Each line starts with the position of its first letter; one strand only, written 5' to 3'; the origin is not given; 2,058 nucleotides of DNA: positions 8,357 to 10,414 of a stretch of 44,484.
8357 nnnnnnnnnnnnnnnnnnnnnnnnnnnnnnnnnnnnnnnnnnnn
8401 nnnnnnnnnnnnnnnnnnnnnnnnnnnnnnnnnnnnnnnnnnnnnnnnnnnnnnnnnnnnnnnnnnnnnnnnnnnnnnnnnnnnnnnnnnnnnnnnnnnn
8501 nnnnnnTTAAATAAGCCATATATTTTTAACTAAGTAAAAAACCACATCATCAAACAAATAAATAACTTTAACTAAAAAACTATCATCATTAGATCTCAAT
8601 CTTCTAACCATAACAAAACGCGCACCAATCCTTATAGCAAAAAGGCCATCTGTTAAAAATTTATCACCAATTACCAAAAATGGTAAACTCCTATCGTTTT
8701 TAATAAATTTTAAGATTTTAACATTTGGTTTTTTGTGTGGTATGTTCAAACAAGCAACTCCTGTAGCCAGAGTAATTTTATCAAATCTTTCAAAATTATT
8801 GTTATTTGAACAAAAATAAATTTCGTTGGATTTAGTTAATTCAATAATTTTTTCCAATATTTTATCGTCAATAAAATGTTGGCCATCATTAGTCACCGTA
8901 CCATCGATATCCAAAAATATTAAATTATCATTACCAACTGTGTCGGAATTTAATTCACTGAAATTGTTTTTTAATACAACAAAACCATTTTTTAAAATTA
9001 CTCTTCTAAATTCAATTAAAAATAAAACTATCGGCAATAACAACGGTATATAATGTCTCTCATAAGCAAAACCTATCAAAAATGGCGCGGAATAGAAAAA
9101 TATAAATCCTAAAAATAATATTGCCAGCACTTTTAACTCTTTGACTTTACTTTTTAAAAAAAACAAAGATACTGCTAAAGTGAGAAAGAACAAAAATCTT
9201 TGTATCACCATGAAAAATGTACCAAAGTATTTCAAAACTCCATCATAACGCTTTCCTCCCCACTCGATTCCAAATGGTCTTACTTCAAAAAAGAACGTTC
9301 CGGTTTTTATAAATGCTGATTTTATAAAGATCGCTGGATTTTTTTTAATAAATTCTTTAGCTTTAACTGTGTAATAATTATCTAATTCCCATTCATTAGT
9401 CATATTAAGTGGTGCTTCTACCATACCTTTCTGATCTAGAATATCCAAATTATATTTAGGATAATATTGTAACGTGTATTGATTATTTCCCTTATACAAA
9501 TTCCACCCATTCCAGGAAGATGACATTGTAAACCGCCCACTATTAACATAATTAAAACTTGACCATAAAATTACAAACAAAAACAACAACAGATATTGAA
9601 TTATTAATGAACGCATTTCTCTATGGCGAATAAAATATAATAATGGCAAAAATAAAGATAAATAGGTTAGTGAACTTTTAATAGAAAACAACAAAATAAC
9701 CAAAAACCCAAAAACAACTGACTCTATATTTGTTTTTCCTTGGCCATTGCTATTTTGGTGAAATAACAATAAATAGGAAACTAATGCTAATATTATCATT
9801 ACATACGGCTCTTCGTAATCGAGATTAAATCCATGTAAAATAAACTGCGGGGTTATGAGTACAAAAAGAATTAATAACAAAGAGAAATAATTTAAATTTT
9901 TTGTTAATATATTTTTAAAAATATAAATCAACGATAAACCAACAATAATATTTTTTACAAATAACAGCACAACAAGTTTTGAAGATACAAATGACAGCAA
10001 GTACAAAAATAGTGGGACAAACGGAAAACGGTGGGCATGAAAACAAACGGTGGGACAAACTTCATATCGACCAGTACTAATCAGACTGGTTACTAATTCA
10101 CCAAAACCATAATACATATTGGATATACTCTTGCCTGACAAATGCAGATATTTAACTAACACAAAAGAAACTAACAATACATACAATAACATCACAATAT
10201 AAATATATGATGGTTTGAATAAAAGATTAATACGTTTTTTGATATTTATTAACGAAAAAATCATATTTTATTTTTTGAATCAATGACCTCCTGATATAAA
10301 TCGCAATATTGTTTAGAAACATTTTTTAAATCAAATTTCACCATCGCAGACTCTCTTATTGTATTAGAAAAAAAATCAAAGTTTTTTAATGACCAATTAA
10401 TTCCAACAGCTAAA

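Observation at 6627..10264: Polyprenyl-phosphate pentose-donor-like module: UbiA DPPR-synthase-like gene translationally coupled to a GT-C::HAD-phosphatase fusion, followed by an extended SDR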

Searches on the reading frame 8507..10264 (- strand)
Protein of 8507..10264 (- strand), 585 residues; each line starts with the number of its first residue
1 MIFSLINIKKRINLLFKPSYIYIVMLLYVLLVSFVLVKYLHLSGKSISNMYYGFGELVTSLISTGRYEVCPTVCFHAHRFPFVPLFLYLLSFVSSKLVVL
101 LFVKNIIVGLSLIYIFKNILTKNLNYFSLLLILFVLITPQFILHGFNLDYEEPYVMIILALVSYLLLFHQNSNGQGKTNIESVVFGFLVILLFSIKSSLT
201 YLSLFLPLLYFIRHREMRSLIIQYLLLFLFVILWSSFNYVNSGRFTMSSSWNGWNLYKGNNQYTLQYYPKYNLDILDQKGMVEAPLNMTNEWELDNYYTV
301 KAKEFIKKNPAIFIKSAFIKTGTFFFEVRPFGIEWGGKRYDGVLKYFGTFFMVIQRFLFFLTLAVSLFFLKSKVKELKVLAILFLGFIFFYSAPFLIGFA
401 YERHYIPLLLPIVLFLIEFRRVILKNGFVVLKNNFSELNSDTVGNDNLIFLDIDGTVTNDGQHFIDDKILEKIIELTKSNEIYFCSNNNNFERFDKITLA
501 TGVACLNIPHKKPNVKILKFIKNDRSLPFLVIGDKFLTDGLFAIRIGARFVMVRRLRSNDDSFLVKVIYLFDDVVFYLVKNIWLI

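Call 3: search_protein_families(library=pfam, proteins=[window:8507-10264:-], max_evalue=0.01)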
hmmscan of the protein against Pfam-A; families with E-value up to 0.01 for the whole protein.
window:8507-10264:- (585 aa): 2 families
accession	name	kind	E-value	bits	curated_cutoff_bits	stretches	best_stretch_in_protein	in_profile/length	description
PF09419.16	PGP_phosphatase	-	5.1e-05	23.4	20.4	1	449-554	44-164/168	Mitochondrial PGP phosphatase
PF13242.12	Hydrolase_like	-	0.0017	18.7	22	1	512-555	4-50/75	HAD-hyrolase-like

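Call 4: search_protein_families(library=ncbifam, proteins=[window:8507-10264:-], max_evalue=0.01)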
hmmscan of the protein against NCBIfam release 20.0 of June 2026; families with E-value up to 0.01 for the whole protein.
window:8507-10264:- (585 aa): 3 families
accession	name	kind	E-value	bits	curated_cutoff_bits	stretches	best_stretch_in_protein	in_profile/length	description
TIGR01668.1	YqeG_hyp_ppase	hypoth_equivalog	4.7e-08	32.7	89.1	1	434-568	11-150/170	YqeG family HAD IIIA-type phosphatase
TIGR01662.1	HAD-SF-IIIA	subfamily_domain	7.2e-05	22.9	44.6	1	448-555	2-140/141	HAD-IIIA family hydrolase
TIGR01509.1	HAD-SF-IA-v3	subfamily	0.0081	16.3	29.4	0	469-519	69-118/154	HAD-IA family hydrolase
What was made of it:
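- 8507..8959 (-): C-terminal small capless HAD phosphatase domain (residues 436-585). It is the putative polyprenyl-P-ribose-5-phosphate 5'-phosphatase and is predicted to be cytoplasmic. PF09419 scores 23.4 bits, above its cutoff, and TIGR01668 YqeG gives E=4.7e-8 (calls 3, 4).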

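Call 8: find_homologous_proteins(query=window:8507-10264:-)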
Query window:8507-10264:- (585 aa): 6 proteins with E <= 0.001 among 8000 candidates.
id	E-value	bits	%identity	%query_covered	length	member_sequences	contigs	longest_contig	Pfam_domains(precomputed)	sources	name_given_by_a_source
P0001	0.0e+0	1271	100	100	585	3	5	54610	-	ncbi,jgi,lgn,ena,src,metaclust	metaclust:\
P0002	0.0e+0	1189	93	100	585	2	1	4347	PF09419.17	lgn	-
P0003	1.9e-272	923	71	99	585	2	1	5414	PF09419.17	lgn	-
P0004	3.5e-50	189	34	68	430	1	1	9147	-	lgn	-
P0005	6.8e-40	155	30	68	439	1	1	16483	-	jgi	jgi:hypothetical protein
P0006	6.3e-12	63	25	39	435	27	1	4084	-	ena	-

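Call 9: list_cluster_members(proteins=[P0001, P0003, P0004, P0005])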
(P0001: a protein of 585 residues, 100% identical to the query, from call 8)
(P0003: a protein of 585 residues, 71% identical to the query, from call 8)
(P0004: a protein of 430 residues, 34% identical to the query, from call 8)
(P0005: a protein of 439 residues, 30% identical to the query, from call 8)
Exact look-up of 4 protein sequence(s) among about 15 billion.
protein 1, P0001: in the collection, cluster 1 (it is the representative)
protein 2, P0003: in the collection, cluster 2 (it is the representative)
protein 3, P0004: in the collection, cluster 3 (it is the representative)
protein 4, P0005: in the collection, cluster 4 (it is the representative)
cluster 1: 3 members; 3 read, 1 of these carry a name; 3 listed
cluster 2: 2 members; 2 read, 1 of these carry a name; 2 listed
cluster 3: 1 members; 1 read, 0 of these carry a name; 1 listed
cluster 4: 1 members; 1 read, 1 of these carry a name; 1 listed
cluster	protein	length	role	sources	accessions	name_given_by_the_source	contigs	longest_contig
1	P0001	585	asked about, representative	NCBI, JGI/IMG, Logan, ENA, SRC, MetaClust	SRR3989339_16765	\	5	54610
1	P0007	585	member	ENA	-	-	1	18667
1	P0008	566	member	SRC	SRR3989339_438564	-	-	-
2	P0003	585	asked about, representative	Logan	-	-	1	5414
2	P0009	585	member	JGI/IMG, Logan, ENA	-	predicted HAD superfamily phosphohydrolase YqeG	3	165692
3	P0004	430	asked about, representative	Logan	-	-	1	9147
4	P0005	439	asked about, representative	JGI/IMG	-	hypothetical protein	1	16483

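Call 10: find_encoding_contigs(protein=P0004, flank=8000)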
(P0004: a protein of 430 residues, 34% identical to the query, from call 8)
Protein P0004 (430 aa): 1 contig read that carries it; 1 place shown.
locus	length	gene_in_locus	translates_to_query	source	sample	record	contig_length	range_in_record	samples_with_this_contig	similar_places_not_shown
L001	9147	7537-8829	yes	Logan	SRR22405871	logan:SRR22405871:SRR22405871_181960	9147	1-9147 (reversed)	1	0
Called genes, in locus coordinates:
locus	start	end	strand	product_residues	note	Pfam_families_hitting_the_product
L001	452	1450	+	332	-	PF01040:UbiA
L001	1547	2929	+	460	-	PF01565:FAD_binding_4, PF04030:ALO (weak)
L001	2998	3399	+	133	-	-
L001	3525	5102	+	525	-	PF05199:GMC_oxred_C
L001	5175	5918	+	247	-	PF00106:adh_short, PF08659:KR, PF13561:adh_short_C2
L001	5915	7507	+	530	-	PF12710:HAD, PF03706:LPG_synthase_TM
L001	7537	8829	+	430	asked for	-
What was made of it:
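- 8960..10264 (-): N-terminal polytopic membrane domain (residues 1-435) of the 585-aa protein. It is GT-C-like and is the putative extracytoplasmic pentofuranosyltransferase. A 34%-identical homologue sits at the end of a UbiA-DprE1-DprE2-HAD cluster (L001, call 10).
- A homologue closes a UbiA/DprE1/DprE2/HAD cluster in L001 (call 10). The L001 homologue closes a complete UbiA/DprE1/DprE2/HAD cluster (call 10).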

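Call 11: find_encoding_contigs(protein=P0005, flank=8000)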
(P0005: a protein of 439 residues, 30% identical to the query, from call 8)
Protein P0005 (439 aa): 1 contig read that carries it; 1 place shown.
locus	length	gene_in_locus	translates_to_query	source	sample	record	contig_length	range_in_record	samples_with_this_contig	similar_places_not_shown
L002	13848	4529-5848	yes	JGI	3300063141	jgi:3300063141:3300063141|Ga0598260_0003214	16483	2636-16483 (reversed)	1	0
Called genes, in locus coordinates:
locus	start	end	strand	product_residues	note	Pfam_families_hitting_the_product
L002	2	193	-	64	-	?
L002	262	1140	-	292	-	PF08450:SGL (faint), PF01436:NHL (faint), PF24684:Vgb_lyase, PF22807:TrAA12 (faint), PF06739:SBBP (faint)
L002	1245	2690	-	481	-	-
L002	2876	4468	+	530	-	-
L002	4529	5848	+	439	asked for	-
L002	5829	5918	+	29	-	-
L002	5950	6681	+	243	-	PF05711:TylF, PF13578:Methyltransf_24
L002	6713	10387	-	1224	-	PF14870:PSII_BNR (faint), PF13860:FlgD_ig (faint), PF18962:Por_Secre_tail (faint)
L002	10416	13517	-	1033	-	PF00069:Pkinase, PF07714:PK_Tyr_Ser-Thr, PF14531:Kinase-like (weak), PF00211:Guanylate_cyc, PF13181:TPR_8 (faint), PF13428:TPR_14 (faint), PF13432:TPR_16 (faint), PF14559:TPR_19 (faint), +5 more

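Call 12: find_encoding_contigs(protein=P0001, flank=10000, max_places=6)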
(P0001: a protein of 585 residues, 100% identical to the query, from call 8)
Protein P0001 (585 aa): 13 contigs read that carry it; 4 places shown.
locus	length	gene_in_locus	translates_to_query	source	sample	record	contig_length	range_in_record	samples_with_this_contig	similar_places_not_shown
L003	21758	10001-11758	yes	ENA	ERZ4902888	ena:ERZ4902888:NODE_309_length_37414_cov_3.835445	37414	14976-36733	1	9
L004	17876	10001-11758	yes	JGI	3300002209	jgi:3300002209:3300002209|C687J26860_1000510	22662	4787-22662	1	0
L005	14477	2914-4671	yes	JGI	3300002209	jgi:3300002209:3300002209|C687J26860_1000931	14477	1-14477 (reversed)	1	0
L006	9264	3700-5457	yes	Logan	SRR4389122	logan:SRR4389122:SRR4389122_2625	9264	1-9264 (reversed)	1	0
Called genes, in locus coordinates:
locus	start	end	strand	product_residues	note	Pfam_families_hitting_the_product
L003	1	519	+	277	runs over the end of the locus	-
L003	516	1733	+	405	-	PF00535:Glycos_transf_2, PF10111:Glyco_tranf_2_2, PF13641:Glyco_tranf_2_3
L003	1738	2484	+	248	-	PF03269:DUF268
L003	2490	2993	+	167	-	PF00293:NUDIX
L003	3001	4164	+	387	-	PF01041:DegT_DnrJ_EryC1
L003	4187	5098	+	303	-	PF01073:3Beta_HSD, PF01370:Epimerase, PF04321:RmlD_sub_bind, PF16363:GDP_Man_Dehyd, PF07993:NAD_binding_4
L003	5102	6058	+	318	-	-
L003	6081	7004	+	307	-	PF00535:Glycos_transf_2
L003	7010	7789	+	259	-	PF00535:Glycos_transf_2, PF10111:Glyco_tranf_2_2 (weak), PF13641:Glyco_tranf_2_3 (weak)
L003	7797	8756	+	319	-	-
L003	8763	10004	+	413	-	PF13439:Glyco_transf_4, PF00534:Glycos_transf_1, PF13692:Glyco_trans_1_4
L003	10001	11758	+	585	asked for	-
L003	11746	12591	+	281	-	PF01040:UbiA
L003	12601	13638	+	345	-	PF01073:3Beta_HSD, PF01370:Epimerase, PF02719:Polysacc_synt_2, PF04321:RmlD_sub_bind, PF13460:NAD_binding_10, PF16363:GDP_Man_Dehyd, PF07993:NAD_binding_4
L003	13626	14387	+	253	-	PF13641:Glyco_tranf_2_3, PF00535:Glycos_transf_2, PF10111:Glyco_tranf_2_2 (weak)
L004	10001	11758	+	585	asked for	-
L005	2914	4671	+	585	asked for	-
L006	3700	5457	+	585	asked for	-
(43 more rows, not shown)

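Call 13: find_encoding_contigs(protein=P0009, flank=10000, max_places=4)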
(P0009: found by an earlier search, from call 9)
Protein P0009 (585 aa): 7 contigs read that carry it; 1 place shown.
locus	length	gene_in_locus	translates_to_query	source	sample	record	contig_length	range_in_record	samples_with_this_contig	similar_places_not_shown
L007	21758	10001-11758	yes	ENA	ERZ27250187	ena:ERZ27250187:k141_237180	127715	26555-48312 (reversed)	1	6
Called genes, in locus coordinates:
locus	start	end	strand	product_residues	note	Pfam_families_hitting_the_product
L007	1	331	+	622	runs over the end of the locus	PF13522:GATase_6, PF13537:GATase_7, PF00733:Asn_synthase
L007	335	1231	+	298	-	PF00535:Glycos_transf_2 (weak)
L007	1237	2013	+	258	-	PF00483:NTP_transferase, PF12804:NTP_transf_3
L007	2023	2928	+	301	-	PF01073:3Beta_HSD (weak), PF01370:Epimerase, PF05368:NmrA (faint), PF07993:NAD_binding_4 (weak), PF16363:GDP_Man_Dehyd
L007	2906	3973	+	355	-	PF01370:Epimerase, PF02719:Polysacc_synt_2, PF04321:RmlD_sub_bind, PF07993:NAD_binding_4 (faint), PF16363:GDP_Man_Dehyd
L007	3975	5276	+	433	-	PF01041:DegT_DnrJ_EryC1, PF00266:Aminotran_5 (weak)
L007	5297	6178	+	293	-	PF00535:Glycos_transf_2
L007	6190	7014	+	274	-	PF07021:MetW, PF13489:Methyltransf_23, PF13649:Methyltransf_25, PF13847:Methyltransf_31, PF08241:Methyltransf_11, PF08242:Methyltransf_12 (weak)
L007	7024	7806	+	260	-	PF00535:Glycos_transf_2, PF10111:Glyco_tranf_2_2 (weak), PF13641:Glyco_tranf_2_3 (weak)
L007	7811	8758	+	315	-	-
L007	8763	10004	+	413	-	PF13439:Glyco_transf_4, PF13477:Glyco_trans_4_2 (faint), PF13579:Glyco_trans_4_4 (faint), PF00534:Glycos_transf_1, PF13692:Glyco_trans_1_4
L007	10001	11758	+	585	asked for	PF09419:PGP_phosphatase (weak)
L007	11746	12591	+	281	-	PF01040:UbiA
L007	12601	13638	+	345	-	PF01073:3Beta_HSD, PF01370:Epimerase, PF02719:Polysacc_synt_2, PF04321:RmlD_sub_bind, PF05368:NmrA, PF13460:NAD_binding_10, PF16363:GDP_Man_Dehyd, PF07993:NAD_binding_4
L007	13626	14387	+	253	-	PF13641:Glyco_tranf_2_3 (weak), PF00535:Glycos_transf_2, PF10111:Glyco_tranf_2_2 (faint)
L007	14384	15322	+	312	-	PF01073:3Beta_HSD, PF01370:Epimerase, PF02719:Polysacc_synt_2 (faint), PF04321:RmlD_sub_bind, PF07993:NAD_binding_4 (faint), PF16363:GDP_Man_Dehyd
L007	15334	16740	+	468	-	PF03721:UDPG_MGDP_dh_N, PF00984:UDPG_MGDP_dh, PF03720:UDPG_MGDP_dh_C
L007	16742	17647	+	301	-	PF01073:3Beta_HSD, PF01370:Epimerase, PF02719:Polysacc_synt_2, PF04321:RmlD_sub_bind, PF05368:NmrA, PF13460:NAD_binding_10, PF16363:GDP_Man_Dehyd, PF07993:NAD_binding_4 (weak)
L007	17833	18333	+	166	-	-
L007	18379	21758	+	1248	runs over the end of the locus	PF00932:LTD (weak)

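Call 15: search_solved_structures(query=window:8507-10264:-, max_evalue=1, show_alignments=2)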
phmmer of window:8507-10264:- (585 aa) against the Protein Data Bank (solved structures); distinct sequences matched with E-value up to 1: 0.
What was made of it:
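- Tried and rejected: PDB sequence search with the whole 585-aa protein (call 15).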

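Call 27: search_protein_families(library=pfam, alignment_id=A2, max_evalue=0.01)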
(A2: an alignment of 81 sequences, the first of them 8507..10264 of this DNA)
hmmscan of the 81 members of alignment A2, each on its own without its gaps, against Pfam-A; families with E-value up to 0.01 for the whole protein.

A. member 1, window:8507-10264:- (585 aa): 2 families
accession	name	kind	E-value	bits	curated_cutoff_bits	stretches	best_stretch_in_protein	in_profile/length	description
PF09419.16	PGP_phosphatase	-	5.1e-05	23.4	20.4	1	449-554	44-164/168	Mitochondrial PGP phosphatase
PF13242.12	Hydrolase_like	-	0.0017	18.7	22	1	512-555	4-50/75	HAD-hyrolase-like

B. families by the number of members that match (of 81 scanned): 9 families
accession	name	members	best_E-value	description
PF13231.12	PMT_2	5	5.2e-06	Dolichyl-phosphate-mannose-protein mannosyltransferase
PF04932.20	Wzy_C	4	1.3e-06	O-Antigen ligase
PF09419.16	PGP_phosphatase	3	6.2e-06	Mitochondrial PGP phosphatase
PF13242.12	Hydrolase_like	3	0.00085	HAD-hyrolase-like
PF19529.4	DUF6057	2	0.00083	Family of unknown function (DUF6057)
PF09913.15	DUF2142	1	0.0016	Predicted membrane protein (DUF2142)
PF17626.7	IncF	1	0.0025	Inclusion membrane protein F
PF15022.11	DUF4522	1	0.0032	Protein of unknown function (DUF4522)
PF06781.17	CrgA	1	0.0094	Cell division protein CrgA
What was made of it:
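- On GT-C glycosyltransferases: Five of 81 relatives give weak PMT_2 hits (call 27).
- Five of 81 family members give weak PMT_2 Pfam hits (call 27). Four of 81 family members also give weak Wzy_C hits (call 27). Four of 81 family members give weak Wzy_C hits (call 27).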

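Call 32: predict_structure(alignment_id=A2)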
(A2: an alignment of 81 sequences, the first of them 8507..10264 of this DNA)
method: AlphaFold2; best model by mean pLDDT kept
length: 585 residues; sequences in the alignment: 81
mean_pLDDT: 81.4   pTM: 0.77
mean pLDDT of the five models: 81.4, 80.6, 80.2, 80.1, 79.8
residues with pLDDT >= 90: 390; 70-90: 24; 50-70: 48; < 50: 123
segments of 3 or more residues with pLDDT < 50: 430-465, 480-488, 502-546, 548-561, 570-585
pLDDT, mean of each block of 10 residues (from residue 1): 66 80 97 98 98 97 98 96 98 98 98 96 90 97 97 98 93 72 97 98 98 95 98 98 97 98 98 96 95 98 98 98 98 95 95 98 97 95 98 97 98 97 76 44 41 36 49 56 45 58 46 45 37 37 37 41 51 46 35
secondary structure, 60 per line:
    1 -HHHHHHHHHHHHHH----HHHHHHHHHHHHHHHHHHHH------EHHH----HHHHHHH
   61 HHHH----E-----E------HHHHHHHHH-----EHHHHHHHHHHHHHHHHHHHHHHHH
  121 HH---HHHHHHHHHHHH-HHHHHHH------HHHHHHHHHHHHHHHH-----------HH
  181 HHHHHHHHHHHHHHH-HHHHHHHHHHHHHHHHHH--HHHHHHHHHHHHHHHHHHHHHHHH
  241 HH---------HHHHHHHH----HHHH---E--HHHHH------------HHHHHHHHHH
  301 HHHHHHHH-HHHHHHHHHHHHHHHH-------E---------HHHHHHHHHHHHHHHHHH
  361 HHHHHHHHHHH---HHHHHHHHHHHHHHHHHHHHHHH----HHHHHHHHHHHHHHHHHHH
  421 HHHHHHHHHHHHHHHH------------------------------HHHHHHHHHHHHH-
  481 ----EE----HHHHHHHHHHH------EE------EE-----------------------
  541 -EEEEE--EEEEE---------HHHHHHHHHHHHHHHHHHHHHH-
elements in order: H2-15 H20-39 H54-64 H82-90 H97-122 H126-137 H139-145 H152-167 H179-195 H197-214 H217-242 H252-259 H264-267 H274-278 H291-308 H310-325 H343-371 H375-397 H402-436 H467-479 H491-501 E542-546 E549-553 H563-584

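Call 51: fold_search(model_id=the predicted structure, library=pdb)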
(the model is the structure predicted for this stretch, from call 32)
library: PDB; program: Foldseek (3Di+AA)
matches with E <= 10: 269; with E <= 0.001: 0
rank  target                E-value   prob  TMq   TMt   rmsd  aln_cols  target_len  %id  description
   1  9n9j_I                7.9e-03  1.00  0.38  0.32  20.9       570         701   11  Structure of a GRP94 folding intermediate engaged with a CCDC134- and FKBP11-bound secretory translocon (released 2025-11-19)
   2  8b6l_I                1.4e-02  1.00  0.37  0.32  21.1       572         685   11  Subtomogram average of the human Sec61-TRAP-OSTA-translocon (released 2022-12-07)
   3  9s6s_A                2.6e-02  1.00  0.36  0.38   7.2       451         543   12  Ternary cryo-EM structure of human ALG9 with Dol25-PP-GlcNAc2Man6, Dol25-P-Man and Fab (released 2026-03-18)
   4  6ftg_5                4.4e-02  0.97  0.35  0.32  20.9       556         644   11  Subtomogram average of OST-containing ribosome-translocon complexes from canine rough microsomal membranes (released 2018-03-21)
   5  6c26_A                6.3e-02  0.99  0.35  0.32  14.0       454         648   10  The Cryo-EM structure of a eukaryotic oligosaccharyl transferase complex (released 2018-01-31)
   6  6s7o_A                1.2e-01  0.92  0.36  0.32  15.6       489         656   12  Cryo-EM structure of human oligosaccharyltransferase complex OST-A (released 2019-12-18)
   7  9i5k_A                1.4e-01  0.98  0.38  0.44   9.8       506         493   10  Structure of the Chaetomium thermophilum Pmt4 homodimer (C2 symmetry) (released 2025-12-24)
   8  9e51_A                1.6e-01  0.12  0.09  0.15  22.9       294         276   13  Cryo-EM structure of human LPHN2 (ADGRL2)/G13 complex in lipid nanodiscs (released 2025-11-12)
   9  6wiv_B                2.4e-01  0.21  0.15  0.13  21.7       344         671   11  Structure of human GABA(B) receptor in an inactive state (released 2020-07-01)
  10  8fu6_R                2.9e-01  0.10  0.10  0.13  24.2       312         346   13  GCGR-Gs complex in the presence of RAMP2 (released 2023-04-12)
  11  5ezm                  3.5e-01  0.66  0.26  0.28  16.4       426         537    9  Crystal Structure of ArnT from Cupriavidus metallidurans in the apo state (released 2016-02-17)
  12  9dlh                  4.6e-01  0.54  0.23  0.23  14.8       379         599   12  donor substrate analog-bound AftB (released 2025-06-25)
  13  9dlf_C                4.6e-01  0.54  0.26  0.25  14.9       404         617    9  Arabinosyltransferase AftB in complex with Fab_B3 (released 2025-06-25)
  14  6w2y_A                5.8e-01  0.11  0.12  0.11  17.6       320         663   12  CryoEM Structure of GABAB1b Homodimer (released 2020-07-01)
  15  9bq3_R                5.8e-01  0.08  0.09  0.12  23.1       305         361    8  Human Amylin2 Receptor in Complex with Gs and Cagrilintide (released 2025-04-23)
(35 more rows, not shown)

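Call 91: search_protein_families(library=pfam, proteins=[L001:2998-3396:+], max_evalue=0.01)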
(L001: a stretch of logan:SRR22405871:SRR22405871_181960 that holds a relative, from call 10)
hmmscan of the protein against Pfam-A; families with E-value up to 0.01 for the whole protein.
L001:2998-3396:+ (133 aa): 0 families
